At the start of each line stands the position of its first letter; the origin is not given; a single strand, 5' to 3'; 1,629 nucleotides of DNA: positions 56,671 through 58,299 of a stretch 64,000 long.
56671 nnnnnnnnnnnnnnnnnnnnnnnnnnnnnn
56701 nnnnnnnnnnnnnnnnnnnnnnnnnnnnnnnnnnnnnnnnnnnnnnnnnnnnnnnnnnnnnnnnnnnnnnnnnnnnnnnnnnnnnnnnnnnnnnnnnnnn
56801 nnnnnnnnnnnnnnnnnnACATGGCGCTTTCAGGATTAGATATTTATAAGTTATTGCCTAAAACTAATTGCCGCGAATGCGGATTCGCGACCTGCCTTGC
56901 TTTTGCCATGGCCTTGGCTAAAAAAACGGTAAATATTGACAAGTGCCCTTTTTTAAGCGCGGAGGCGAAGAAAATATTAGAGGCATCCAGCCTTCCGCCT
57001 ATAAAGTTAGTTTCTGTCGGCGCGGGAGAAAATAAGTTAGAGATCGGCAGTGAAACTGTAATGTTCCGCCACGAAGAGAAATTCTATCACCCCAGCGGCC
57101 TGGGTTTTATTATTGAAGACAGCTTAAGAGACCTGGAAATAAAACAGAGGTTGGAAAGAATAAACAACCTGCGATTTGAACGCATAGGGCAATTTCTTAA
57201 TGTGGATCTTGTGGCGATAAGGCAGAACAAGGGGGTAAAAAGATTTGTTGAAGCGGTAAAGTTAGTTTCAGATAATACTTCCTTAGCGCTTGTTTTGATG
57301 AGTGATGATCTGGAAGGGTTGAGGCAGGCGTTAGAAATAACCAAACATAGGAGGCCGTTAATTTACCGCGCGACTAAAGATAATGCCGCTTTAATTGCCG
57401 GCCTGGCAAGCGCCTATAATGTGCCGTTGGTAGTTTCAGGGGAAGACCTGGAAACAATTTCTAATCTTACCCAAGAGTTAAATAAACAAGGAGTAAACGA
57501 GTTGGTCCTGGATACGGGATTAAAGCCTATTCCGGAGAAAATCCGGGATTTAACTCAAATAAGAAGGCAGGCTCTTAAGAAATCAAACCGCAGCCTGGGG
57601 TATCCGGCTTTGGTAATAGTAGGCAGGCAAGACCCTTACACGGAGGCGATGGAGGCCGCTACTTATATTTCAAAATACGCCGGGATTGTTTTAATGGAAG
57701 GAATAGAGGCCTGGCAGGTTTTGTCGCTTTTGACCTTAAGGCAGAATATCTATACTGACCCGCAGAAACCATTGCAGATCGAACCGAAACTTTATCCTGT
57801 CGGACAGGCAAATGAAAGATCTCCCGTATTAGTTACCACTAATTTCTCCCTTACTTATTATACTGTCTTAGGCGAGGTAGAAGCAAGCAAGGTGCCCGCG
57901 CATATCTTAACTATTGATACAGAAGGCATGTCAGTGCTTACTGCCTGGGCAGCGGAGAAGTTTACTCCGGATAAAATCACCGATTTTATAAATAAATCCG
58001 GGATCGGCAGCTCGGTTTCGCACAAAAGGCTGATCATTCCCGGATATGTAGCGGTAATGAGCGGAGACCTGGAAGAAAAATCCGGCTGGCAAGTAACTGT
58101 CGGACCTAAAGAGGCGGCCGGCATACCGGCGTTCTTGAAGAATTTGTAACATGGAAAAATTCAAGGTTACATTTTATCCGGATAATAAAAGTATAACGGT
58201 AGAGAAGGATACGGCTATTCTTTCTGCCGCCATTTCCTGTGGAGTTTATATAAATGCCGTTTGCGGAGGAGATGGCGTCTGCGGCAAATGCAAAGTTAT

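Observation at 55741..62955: Compact corrinoid-FeS methyl-transfer operon (larB-like, fmdE-like, acsC, RACo, cooC, acsD, acsE, dgkA) with no CODH/ACS subunit in cis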

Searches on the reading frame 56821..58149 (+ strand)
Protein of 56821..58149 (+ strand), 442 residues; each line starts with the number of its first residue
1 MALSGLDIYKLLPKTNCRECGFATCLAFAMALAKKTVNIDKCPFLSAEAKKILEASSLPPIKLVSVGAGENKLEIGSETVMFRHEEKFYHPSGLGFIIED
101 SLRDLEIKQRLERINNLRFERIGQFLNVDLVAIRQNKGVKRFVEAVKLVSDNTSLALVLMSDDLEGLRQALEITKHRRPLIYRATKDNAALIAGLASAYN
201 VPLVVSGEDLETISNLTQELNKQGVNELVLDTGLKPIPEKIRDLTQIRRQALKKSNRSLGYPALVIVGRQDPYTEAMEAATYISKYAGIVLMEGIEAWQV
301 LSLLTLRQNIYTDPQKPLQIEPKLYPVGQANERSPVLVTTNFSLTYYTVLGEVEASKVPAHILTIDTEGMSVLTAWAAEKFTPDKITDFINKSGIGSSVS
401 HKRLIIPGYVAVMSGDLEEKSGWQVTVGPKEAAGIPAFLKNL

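Call 6: search_protein_families(library=pfam, proteins=[window:56821-58149:+], max_evalue=0.01)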
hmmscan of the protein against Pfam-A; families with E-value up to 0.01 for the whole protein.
window:56821-58149:+ (442 aa): 2 families
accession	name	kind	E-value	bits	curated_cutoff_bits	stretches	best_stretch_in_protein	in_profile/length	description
PF03599.22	CdhD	-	3.4e-104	349.1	24.8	1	64-438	2-386/387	CO dehydrogenase/acetyl-CoA synthase delta subunit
PF04060.18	FeS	-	2.6e-14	53.1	23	1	12-44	1-33/33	Putative Fe-S cluster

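Call 7: search_protein_families(library=ncbifam, proteins=[window:56821-58149:+], max_evalue=0.01)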
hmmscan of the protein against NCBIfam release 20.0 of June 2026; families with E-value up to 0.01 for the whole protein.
window:56821-58149:+ (442 aa): 9 families
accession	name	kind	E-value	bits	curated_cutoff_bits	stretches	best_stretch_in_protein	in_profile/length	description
NF003195.0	PRK04165.1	equivalog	4.7e-174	579.5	306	1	1-441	1-445/450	acetyl-CoA decarbonylase/synthase complex subunit gamma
NF043039.1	HgcAB_like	equivalog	3.6e-24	86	285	1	317-441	13-137/350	HgcAB-like fusion protein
NF040863.1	HgcA_corrinoid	equivalog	4.6e-20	72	275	1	319-441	29-151/325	mercury methylation corrinoid protein HgcA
NF006446.0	PRK08764.1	equivalog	8e-08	32.3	220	1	8-59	12-64/139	Rnf electron transport complex subunit RnfB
TIGR01944.1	rnfB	subfamily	2.1e-07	30.7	68.7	1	8-44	40-75/190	RnfABCDGE type electron transport complex subunit B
NF005415.0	PRK06991.1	equivalog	3.6e-07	30.1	281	1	8-50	11-53/284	electron transport complex subunit RsxB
NF041836.1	rnfB_Methano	equivalog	2.3e-05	24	445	1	7-51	42-86/265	Rnf electron transport complex subunit RnfB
NF005505.0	PRK07118.1-4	equivalog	6e-05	22.7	378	1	7-48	42-83/265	Fe-S cluster domain-containing protein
NF003475.0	PRK05113.1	equivalog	0.00038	20.4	203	1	8-44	40-75/190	electron transport complex subunit RsxB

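Call 11: find_encoding_contigs(protein=window:56821-58149:+, flank=10000, max_places=6)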
Protein window:56821-58149:+ (442 aa): no gene with exactly this product is on record in the collection.

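Call 12: find_related_loci(query=window:56821-58149:+, collection=genome_contigs, flank=10000)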
Query window:56821-58149:+ (442 aa) in genome_contigs; peptide patterns used: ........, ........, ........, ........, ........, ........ (x = any residue, [..] = any of these).
419 stretches matched a pattern; 283 encode a relative of the query (tblastn E <= 1e-3); the best 80 are kept; 80 distinct loci.
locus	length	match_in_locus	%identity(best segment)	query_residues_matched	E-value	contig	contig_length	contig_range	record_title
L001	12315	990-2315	74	1-442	0e+0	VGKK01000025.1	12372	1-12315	MAG: Candidatus Omnitrophota bacterium isolate M_DeepCast_400m_m2_183 M_DeepCast_400m_m2_183_Ga0194112_10009495, whole g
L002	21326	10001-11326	74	1-442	0e+0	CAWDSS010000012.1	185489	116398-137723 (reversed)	MAG: Candidatus Omnitrophota bacterium isolate MFD03726.bin.2.139 genome assembly, contig: contig_60450, whole genome sh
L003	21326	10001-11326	73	1-442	0e+0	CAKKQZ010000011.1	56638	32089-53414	Omnitrophica bacterium GWA2_41_15 isolate Hainich-H51-bin231-1 genome assembly, contig: H51-bin231_1_Hain_H51_02um_R1_14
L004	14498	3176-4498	76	1-442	0e+0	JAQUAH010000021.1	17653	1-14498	MAG: Candidatus Omnitrophota bacterium isolate STC_8 NODE_6829_length_17653_cov_2.769828_Sandtown_C, whole genome shotgu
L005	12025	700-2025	71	1-442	0e+0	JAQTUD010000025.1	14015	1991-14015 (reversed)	MAG: Candidatus Omnitrophota bacterium isolate STB_56 NODE_10585_length_14015_cov_3.241215_Sandtown_B, whole genome shot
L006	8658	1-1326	72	1-442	0e+0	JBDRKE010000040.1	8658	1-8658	MAG: Candidatus Omnitrophota bacterium isolate MEGAHIT-group-1.695 k141_11416002, whole genome shotgun sequence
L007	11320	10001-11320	72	1-440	0e+0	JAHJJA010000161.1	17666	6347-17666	MAG: Candidatus Omnitrophota bacterium isolate Modern_marine_rock_biofilm.mb.15 Modern_marine_rock.mb.15_k141_848639, wh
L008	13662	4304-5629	71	1-442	0e+0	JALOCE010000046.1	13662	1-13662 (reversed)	MAG: Candidatus Omnitrophota bacterium isolate SO_2017_LW4 bin 43 scaffold_8697_c1_LW137-91_2017, whole genome shotgun s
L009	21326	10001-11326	71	1-442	0e+0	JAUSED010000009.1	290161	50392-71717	MAG: Candidatus Omnitrophota bacterium isolate E14_maxbin.165 E14_k141_1292841, whole genome shotgun sequence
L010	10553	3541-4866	73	1-442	0e+0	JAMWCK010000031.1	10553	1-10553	MAG: Candidatus Omnitrophota bacterium isolate QZM4_1.bins.76.Tibet NODE_18709_length_10553_cov_2.420487, whole genome s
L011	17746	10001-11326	71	1-442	0e+0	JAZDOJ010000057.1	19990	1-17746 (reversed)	MAG: Candidatus Omnitrophota bacterium isolate MEGAHIT-group-0.767 k141_19789918, whole genome shotgun sequence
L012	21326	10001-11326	71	1-442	0e+0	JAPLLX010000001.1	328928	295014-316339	MAG: Candidatus Omnitrophota bacterium isolate LacPavin_0920_WC90_MAG_43_22 LacPavin_0920_WC90_scaffold_550025, whole ge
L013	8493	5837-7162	71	1-442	0e+0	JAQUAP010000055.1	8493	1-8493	MAG: Candidatus Omnitrophota bacterium isolate STC_87 NODE_20999_length_8493_cov_3.099211_Sandtown_C, whole genome shotg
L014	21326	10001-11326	72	1-442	0e+0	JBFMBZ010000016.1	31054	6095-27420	MAG: Candidatus Omnitrophota bacterium isolate MAG177 MAG177_16, whole genome shotgun sequence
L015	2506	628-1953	69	1-442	0e+0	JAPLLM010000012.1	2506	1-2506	MAG: Candidatus Omnitrophota bacterium isolate LacPavin_0419_WC70L_MAG_46_7 LacPavin_0419_WC70L_scaffold_455496, whole g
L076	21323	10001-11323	62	1-442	0e+0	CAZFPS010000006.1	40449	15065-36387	MAG TPA_asm: uncultured Planctomycetia bacterium isolate SRP256446_co1_195 genome assembly, contig: NODE_139_length_4044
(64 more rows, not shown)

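Call 28: search_dna_similar(query=window:56821-58149:+, collection=plasmids, mode=protein, max_rows=10)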
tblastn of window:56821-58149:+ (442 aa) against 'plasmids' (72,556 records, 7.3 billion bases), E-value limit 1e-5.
Records with a match: 1; places in all: 1; records where one place covers at least 80% of the query: 1.
Best place of each record, by identity: <60% 1.
By first word of the organism name: Acetoanaerobium 1.
By predicted mobility (MOB-suite, as given by PLSDB): non-mobilizable 1.
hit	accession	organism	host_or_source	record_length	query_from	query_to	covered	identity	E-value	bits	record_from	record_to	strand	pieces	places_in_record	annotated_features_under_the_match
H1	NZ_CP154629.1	Acetoanaerobium noterae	cell culture,Sludge of a digestion ...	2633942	1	442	100%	39.8%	2e-107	356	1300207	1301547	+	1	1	none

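Call 30: get_annotated_region(hit=H1, flank=9000)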
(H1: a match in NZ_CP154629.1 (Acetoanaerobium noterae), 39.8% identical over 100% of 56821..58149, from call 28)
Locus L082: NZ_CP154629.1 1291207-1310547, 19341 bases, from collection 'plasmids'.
description: Acetoanaerobium noterae strain DSL2 plasmid pTPELB2, complete sequence
organism: Acetoanaerobium noterae (NCBI taxid 745369)
taxonomy: Bacteria; Bacillota; Clostridia; Peptostreptococcales; Filifactoraceae; Acetoanaerobium; Acetoanaerobium noterae
host: -; source: cell culture,Sludge of a digestion tower of a wastewater treatment plant; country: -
typing (MOB-suite, as given by PLSDB): non-mobilizable
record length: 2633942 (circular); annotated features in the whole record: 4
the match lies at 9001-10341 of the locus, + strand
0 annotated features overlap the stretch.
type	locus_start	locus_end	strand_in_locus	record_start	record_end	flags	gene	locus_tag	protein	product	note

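Call 32: search_solved_structures(query=L082:11258-13384:+, max_evalue=1e-10)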
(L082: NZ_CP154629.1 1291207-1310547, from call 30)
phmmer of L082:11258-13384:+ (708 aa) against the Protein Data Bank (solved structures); distinct sequences matched with E-value up to 1e-10: 19.
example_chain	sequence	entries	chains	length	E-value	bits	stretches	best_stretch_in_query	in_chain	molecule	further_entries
6ytt_A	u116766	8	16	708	0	1231.2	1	1-708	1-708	CO dehydrogenase/acetyl-CoA synthase complex, beta subunit | CO-methylating acetyl-CoA synthase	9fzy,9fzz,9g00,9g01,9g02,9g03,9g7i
7zkj_B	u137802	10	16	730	1.9e-228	763.2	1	3-708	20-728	CO-methylating acetyl-CoA synthase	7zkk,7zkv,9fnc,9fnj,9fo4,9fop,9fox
9fr0_A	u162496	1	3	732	1.9e-228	763.2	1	3-708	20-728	CO-methylating acetyl-CoA synthase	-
1ru3_A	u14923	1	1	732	1.9e-228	763.2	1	3-708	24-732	Acetyl-CoA synthase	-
7nys_A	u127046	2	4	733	1.9e-228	763.2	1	3-708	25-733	CO-methylating acetyl-CoA synthase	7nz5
7nyp_A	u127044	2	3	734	2e-228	763.2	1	3-708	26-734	CO-methylating acetyl-CoA synthase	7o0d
8cmw_B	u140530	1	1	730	9.3e-228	760.9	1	3-708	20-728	CO-methylating acetyl-CoA synthase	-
8cja_B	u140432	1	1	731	9.4e-228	760.9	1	3-708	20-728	CO-methylating acetyl-CoA synthase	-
8cjc_B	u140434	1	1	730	2.5e-227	759.5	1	3-708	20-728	CO-methylating acetyl-CoA synthase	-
8cjb_B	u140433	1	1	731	4.1e-227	758.8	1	3-708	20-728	CO-methylating acetyl-CoA synthase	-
1mjg_M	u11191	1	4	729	4.4e-215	719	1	2-708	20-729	Carbon monoxide dehydrogenase alpha subunit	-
3i04_M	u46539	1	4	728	8e-215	718.2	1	2-708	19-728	Carbon monoxide dehydrogenase/acetyl-CoA synthase subunit alpha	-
1oao_C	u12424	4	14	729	8.1e-215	718.2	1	2-708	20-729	CARBON MONOXIDE DEHYDROGENASE/ACETYL-COA SYNTHASE SUBUNIT ALPHA | Carbon monoxide dehydrogenase/acetyl CoA synthase subunit alpha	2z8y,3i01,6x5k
3git_A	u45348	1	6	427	3.2e-155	521.2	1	290-708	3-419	Carbon monoxide dehydrogenase/acetyl-CoA synthase subunit alpha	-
6yua_A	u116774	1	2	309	1.5e-148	499.1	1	1-309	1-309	CO dehydrogenase/acetyl-CoA synthase complex, beta subunit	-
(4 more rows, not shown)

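Call 46: search_protein_families(library=ncbifam, proteins=[L076:9166-9903:+, L076:8484-9155:+], max_evalue=0.001)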
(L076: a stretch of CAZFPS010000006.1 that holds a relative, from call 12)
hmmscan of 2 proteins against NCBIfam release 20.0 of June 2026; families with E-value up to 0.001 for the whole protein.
L076:9166-9903:+ (245 aa): 1 family
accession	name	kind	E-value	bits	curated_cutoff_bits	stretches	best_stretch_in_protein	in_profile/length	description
TIGR00299.2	nickel_LarC1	equivalog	4.2e-32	111.2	90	1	74-225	3-165/165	nickel pincer cofactor biosynthesis protein LarC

L076:8484-9155:+ (223 aa): 2 families
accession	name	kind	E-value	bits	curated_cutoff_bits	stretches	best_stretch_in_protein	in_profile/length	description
NF033503.1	LarB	equivalog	4.6e-85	284.5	175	1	14-222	1-208/209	nickel pincer cofactor biosynthesis protein LarB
TIGR01162.1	purE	equivalog_domain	9.9e-08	31.6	149.6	1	105-218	10-123/156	5-(carboxyamino)imidazole ribonucleotide mutase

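Call 54: find_homologous_proteins(query=L076:9166-9903:+, max_evalue=0.00001)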
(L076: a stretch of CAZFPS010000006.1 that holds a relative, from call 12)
Query L076:9166-9903:+ (245 aa): 1267 proteins with E <= 0.00001 among 1713 candidates; the best 120 are listed.
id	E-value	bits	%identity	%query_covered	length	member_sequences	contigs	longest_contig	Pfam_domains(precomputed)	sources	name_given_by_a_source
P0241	8.9e-156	534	100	100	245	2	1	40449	PF01969.23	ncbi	-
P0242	9.1e-109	380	72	96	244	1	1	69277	PF01969.23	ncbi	ncbi:nickel insertion protein [Candidatus Omnitrophota bacterium]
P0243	2.6e-107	376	72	93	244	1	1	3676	PF01969.23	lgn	-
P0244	2.0e-102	360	68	96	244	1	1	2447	PF01969.23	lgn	-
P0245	4.2e-102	359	68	98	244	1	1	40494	PF01969.23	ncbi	ncbi:nickel insertion protein [Candidatus Omnitrophota bacterium]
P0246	2.5e-101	356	68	94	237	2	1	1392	PF01969.23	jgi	jgi:uncharacterized protein (DUF111 family)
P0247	1.4e-99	350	67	96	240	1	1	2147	PF01969.23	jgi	-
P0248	9.8e-95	335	65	94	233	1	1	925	PF01969.23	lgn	-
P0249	1.3e-89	318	59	100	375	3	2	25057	PF01969.23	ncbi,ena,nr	ncbi:MAG: LarC family nickel insertion protein [Candidatus Omnitrophica bacterium]|nr:LarC family ni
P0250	3.7e-83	297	57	94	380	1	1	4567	PF01969.23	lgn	-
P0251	1.3e-82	295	58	95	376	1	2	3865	PF01969.23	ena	-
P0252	1.4e-81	291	58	94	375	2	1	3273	PF01969.23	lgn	-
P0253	3.3e-81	290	58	93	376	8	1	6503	PF01969.23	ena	-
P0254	1.5e-79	285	56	95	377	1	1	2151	PF01969.23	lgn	-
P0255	2.9e-79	284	56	93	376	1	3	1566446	PF01969.23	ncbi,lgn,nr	ncbi:MAG: LarC family nickel insertion protein [Candidatus Omnitrophica bacterium]|nr:LarC family ni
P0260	9.6e-77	276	57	93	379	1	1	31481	PF01969.23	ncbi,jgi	jgi:uncharacterized protein (TIGR00299 family) protein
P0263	3.9e-70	254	52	93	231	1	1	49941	PF01969.23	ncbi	ncbi:nickel insertion protein [Thermoproteota archaeon]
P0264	2.8e-69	251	54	93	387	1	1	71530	PF01969.23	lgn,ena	-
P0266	4.0e-55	205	49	91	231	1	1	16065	PF01969.23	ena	-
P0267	2.7e-53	199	47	95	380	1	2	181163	PF01969.23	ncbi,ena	-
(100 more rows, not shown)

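Call 55: find_encoding_contigs(protein=P0255, flank=10000, max_places=1)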
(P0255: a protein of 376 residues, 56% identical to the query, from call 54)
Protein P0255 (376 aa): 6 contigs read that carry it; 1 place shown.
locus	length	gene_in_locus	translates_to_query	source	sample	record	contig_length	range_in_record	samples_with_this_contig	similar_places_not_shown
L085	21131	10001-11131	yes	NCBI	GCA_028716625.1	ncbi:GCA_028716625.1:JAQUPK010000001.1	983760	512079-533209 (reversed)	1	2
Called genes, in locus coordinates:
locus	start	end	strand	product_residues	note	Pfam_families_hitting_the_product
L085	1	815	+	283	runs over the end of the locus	PF00398:RrnaAD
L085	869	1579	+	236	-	PF01740:STAS, PF13466:STAS_2 (faint), PF07238:PilZ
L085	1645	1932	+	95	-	PF02686:GatC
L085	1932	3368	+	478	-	PF01425:Amidase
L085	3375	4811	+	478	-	PF02934:GatB_N, PF02637:GatB_Yqey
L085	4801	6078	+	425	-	PF22694:CtpB_N-like (weak), PF00595:PDZ, PF13180:PDZ_2, PF17820:PDZ_6, PF03572:Peptidase_S41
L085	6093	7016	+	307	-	PF04748:Polysacc_deac_2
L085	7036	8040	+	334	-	PF00814:TsaD, PF22521:HypF_C_2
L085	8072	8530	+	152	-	PF02308:MgtC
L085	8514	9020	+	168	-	PF04519:Bactofilin, PF12728:HTH_17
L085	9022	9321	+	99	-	PF12728:HTH_17 (weak)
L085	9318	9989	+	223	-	PF00731:AIRC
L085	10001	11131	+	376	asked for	PF01969:Ni_insertion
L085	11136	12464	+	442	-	PF04060:FeS, PF03599:CdhD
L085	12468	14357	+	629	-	PF00111:Fer2, PF17650:RACo_linker, PF17651:Raco_middle, PF14574:RACo_C_ter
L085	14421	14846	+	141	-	PF07963:N_methyl (weak)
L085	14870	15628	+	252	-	PF01656:CbiA, PF02374:ArsA_ATPase, PF10609:ParA (faint), PF13614:AAA_31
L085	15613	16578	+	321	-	PF03599:CdhD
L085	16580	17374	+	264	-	PF03599:CdhD (weak), PF00809:Pterin_bind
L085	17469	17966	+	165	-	-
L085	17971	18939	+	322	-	PF01171:ATP_bind_3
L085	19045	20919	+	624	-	PF00004:AAA, PF07728:AAA_5 (weak), PF17862:AAA_lid_3, PF01434:Peptidase_M41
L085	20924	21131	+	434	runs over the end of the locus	PF00809:Pterin_bind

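Call 56: find_encoding_contigs(protein=P0267, flank=10000, max_places=1)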
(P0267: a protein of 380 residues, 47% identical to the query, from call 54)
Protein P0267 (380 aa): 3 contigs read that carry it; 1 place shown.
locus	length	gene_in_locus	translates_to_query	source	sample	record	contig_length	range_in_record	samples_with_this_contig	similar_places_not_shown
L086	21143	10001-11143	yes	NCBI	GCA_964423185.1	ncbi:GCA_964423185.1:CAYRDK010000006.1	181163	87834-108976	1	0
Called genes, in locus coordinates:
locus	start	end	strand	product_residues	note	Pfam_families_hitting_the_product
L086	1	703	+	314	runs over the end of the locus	PF04166:PdxA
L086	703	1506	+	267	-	PF00398:RrnaAD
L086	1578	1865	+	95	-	PF02686:GatC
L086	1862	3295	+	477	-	PF01425:Amidase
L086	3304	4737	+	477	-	PF02934:GatB_N, PF02637:GatB_Yqey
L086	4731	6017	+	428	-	PF22694:CtpB_N-like (weak), PF00595:PDZ (weak), PF13180:PDZ_2 (weak), PF17820:PDZ_6, PF03572:Peptidase_S41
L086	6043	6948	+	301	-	PF04748:Polysacc_deac_2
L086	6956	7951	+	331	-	PF00814:TsaD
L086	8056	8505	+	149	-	PF02308:MgtC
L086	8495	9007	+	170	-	PF04519:Bactofilin, PF12728:HTH_17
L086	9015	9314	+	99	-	PF12728:HTH_17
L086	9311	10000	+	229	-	PF00731:AIRC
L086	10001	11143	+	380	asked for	PF01969:Ni_insertion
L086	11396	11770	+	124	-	PF09685:MamF_MmsF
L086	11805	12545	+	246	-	-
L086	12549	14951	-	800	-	PF02574:S-methyl_trans, PF00809:Pterin_bind, PF02607:B12-binding_2, PF02310:B12-binding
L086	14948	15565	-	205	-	-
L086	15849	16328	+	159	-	-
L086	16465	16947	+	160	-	-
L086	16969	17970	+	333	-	PF01171:ATP_bind_3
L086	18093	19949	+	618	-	PF06480:FtsH_ext (faint), PF00004:AAA, PF07728:AAA_5 (weak), PF17862:AAA_lid_3, PF01434:Peptidase_M41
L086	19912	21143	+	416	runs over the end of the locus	PF00809:Pterin_bind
